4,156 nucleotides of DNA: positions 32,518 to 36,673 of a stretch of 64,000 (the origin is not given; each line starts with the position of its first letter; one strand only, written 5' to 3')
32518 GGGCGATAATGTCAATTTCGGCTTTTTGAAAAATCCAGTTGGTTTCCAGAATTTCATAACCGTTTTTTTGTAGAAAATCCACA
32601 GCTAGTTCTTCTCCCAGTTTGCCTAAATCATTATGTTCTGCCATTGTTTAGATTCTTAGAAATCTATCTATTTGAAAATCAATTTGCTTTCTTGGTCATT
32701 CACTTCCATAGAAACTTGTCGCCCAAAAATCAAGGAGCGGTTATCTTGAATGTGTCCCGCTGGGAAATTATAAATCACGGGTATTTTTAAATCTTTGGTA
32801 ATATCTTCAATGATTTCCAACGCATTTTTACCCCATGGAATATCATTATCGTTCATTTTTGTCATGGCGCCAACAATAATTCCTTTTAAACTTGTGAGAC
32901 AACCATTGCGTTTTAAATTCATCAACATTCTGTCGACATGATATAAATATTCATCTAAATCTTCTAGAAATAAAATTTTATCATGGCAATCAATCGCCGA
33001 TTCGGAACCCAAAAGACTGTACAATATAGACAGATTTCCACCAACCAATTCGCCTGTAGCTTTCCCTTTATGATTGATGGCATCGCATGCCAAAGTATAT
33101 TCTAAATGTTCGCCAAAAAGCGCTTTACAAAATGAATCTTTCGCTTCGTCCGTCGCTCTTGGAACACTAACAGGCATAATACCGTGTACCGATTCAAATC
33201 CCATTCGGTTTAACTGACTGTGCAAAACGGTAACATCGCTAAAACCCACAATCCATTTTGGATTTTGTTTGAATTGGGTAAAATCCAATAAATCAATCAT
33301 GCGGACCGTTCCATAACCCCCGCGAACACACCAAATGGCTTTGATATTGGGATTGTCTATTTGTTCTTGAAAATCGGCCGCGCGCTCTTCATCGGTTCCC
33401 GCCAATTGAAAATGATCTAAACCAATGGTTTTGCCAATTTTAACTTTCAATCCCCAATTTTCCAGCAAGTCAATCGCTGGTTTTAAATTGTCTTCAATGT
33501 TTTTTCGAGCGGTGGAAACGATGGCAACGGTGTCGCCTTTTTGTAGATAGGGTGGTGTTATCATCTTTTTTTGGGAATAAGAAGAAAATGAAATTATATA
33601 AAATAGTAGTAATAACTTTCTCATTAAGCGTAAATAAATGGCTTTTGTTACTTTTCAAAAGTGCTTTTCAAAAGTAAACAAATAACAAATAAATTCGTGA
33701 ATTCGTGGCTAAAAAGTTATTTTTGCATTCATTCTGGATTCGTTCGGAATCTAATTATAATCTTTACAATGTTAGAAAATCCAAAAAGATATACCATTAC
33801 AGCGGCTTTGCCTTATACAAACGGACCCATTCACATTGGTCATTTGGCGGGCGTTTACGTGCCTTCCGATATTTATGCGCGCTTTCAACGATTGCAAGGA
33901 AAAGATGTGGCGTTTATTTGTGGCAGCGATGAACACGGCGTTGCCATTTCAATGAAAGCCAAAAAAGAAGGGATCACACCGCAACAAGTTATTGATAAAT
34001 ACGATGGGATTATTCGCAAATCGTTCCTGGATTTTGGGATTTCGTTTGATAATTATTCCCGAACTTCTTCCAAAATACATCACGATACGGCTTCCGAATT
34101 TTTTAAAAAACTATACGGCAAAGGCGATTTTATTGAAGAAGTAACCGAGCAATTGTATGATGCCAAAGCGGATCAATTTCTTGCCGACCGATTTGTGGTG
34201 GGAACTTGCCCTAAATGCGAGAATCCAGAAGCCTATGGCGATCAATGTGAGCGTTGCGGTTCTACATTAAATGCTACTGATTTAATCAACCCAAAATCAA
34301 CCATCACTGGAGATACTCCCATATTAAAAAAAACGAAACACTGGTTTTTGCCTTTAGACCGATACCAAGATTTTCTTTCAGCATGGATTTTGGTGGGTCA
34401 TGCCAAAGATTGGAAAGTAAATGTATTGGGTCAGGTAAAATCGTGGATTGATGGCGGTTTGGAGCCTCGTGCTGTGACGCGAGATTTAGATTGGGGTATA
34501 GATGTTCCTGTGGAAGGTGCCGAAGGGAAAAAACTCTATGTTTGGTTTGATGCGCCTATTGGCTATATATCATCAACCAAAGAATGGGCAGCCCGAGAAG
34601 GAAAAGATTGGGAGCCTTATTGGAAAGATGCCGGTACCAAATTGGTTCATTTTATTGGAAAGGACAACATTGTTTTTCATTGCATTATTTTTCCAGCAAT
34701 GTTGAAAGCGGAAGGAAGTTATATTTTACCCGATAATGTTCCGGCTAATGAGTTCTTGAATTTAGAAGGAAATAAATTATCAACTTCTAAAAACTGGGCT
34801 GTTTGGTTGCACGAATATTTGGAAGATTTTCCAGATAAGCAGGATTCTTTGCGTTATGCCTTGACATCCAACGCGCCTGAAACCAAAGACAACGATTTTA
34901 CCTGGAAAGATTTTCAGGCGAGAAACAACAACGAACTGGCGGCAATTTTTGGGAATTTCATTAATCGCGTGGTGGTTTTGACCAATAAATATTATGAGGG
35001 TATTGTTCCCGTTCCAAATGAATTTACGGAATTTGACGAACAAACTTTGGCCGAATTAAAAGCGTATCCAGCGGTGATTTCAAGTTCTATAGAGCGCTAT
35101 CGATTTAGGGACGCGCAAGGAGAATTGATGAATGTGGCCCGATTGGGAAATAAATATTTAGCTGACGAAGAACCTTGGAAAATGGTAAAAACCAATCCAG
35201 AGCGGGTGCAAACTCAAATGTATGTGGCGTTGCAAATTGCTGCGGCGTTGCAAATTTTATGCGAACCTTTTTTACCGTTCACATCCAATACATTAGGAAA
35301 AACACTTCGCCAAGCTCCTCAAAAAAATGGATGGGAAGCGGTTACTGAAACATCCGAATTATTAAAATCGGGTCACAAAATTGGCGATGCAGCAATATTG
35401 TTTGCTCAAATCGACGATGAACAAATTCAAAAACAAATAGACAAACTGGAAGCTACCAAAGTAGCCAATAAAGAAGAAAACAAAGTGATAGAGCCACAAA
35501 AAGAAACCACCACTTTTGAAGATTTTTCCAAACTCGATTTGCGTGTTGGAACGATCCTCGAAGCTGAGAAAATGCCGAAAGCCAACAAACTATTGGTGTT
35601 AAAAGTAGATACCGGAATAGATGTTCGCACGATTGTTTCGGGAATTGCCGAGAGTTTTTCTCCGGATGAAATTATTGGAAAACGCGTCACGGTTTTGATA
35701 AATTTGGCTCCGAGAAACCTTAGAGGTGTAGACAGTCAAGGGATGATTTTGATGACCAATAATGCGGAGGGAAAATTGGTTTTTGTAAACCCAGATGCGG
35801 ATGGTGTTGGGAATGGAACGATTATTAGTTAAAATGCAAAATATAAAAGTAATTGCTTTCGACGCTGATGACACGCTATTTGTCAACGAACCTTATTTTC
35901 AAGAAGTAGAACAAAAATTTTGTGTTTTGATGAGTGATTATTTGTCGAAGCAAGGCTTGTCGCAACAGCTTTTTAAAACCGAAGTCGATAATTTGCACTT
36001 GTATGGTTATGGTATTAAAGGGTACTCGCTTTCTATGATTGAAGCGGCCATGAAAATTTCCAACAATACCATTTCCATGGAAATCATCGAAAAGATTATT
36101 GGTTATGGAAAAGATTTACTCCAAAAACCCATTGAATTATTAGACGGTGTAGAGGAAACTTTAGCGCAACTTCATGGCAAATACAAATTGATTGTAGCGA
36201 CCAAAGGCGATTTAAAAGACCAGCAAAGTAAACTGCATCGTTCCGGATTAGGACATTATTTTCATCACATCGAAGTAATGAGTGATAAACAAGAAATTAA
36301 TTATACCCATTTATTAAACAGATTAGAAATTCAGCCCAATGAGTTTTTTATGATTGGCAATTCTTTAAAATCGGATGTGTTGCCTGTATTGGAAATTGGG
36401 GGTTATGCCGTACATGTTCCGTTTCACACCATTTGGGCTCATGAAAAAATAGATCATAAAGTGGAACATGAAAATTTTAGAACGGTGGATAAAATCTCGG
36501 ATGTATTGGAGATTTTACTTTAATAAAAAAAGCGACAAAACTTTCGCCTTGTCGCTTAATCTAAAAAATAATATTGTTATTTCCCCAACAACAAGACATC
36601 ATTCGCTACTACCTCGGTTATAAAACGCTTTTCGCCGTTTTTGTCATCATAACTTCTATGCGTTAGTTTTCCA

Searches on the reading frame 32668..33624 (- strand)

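Call 77: search_protein_families(library=pfam, proteins=[window:32668-33624:-], max_evalue=0.00001)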
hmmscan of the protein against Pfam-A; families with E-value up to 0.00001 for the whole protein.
window:32668-33624:- (318 aa): 2 families
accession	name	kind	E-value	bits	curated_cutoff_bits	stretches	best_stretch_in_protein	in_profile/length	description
PF02016.21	Peptidase_S66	-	1e-37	129.4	25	1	33-148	1-121/121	LD-carboxypeptidase N-terminal domain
PF17676.7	Peptidase_S66C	-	5e-34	117.9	23.7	1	190-305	1-119/120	LD-carboxypeptidase C-terminal domain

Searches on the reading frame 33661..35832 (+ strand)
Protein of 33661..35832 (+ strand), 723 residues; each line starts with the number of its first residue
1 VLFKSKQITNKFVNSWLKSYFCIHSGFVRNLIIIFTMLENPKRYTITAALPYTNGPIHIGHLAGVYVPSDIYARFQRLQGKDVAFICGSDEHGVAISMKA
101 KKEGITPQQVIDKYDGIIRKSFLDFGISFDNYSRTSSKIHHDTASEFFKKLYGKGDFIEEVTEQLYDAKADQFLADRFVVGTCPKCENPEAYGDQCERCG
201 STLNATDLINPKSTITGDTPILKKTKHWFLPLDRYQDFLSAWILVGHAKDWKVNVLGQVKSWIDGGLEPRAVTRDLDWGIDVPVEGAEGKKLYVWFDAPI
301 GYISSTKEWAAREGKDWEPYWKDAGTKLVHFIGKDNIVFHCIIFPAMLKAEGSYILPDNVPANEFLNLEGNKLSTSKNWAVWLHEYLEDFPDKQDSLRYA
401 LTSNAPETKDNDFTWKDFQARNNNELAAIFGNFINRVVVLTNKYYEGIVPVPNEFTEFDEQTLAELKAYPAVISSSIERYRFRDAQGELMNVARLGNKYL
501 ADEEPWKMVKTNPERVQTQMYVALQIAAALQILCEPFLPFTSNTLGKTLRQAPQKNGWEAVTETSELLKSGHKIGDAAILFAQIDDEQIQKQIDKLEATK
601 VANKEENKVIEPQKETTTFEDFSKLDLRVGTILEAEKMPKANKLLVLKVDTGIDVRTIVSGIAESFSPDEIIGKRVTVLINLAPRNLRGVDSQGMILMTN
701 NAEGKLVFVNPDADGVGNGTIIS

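Call 77: search_protein_families(library=pfam, proteins=[window:33661-35832:+], max_evalue=0.00001)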
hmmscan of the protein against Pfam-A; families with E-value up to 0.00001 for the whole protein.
window:33661-35832:+ (723 aa): 4 families
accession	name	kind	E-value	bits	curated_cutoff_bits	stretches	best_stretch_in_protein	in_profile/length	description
PF09334.17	tRNA-synt_1g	-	1e-155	518.8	20.1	1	45-437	2-390/391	tRNA synthetases class I (M)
PF01588.26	tRNA_bind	-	8.5e-24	83.9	27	1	627-714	1-90/96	Putative tRNA binding domain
PF19303.5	Anticodon_3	-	1.5e-20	74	23.5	1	449-596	1-147/152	Anticodon binding domain of methionyl tRNA ligase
PF00133.28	tRNA-synt_1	-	3.3e-13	49.6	22.7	1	40-284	21-245/414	tRNA synthetases class I (I, L, M and V)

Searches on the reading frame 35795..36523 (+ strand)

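Call 77: search_protein_families(library=pfam, proteins=[window:35795-36523:+], max_evalue=0.00001)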
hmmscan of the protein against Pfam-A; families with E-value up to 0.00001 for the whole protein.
window:35795-36523:+ (242 aa): 2 families
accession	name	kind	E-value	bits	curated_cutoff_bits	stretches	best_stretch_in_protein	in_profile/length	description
PF00702.32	Hydrolase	-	4.1e-13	50.6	26.4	1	17-195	1-184/191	haloacid dehalogenase-like hydrolase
PF13419.12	HAD_2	-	4.5e-09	37.1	23.8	1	78-193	42-163/178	Haloacid dehalogenase-like hydrolase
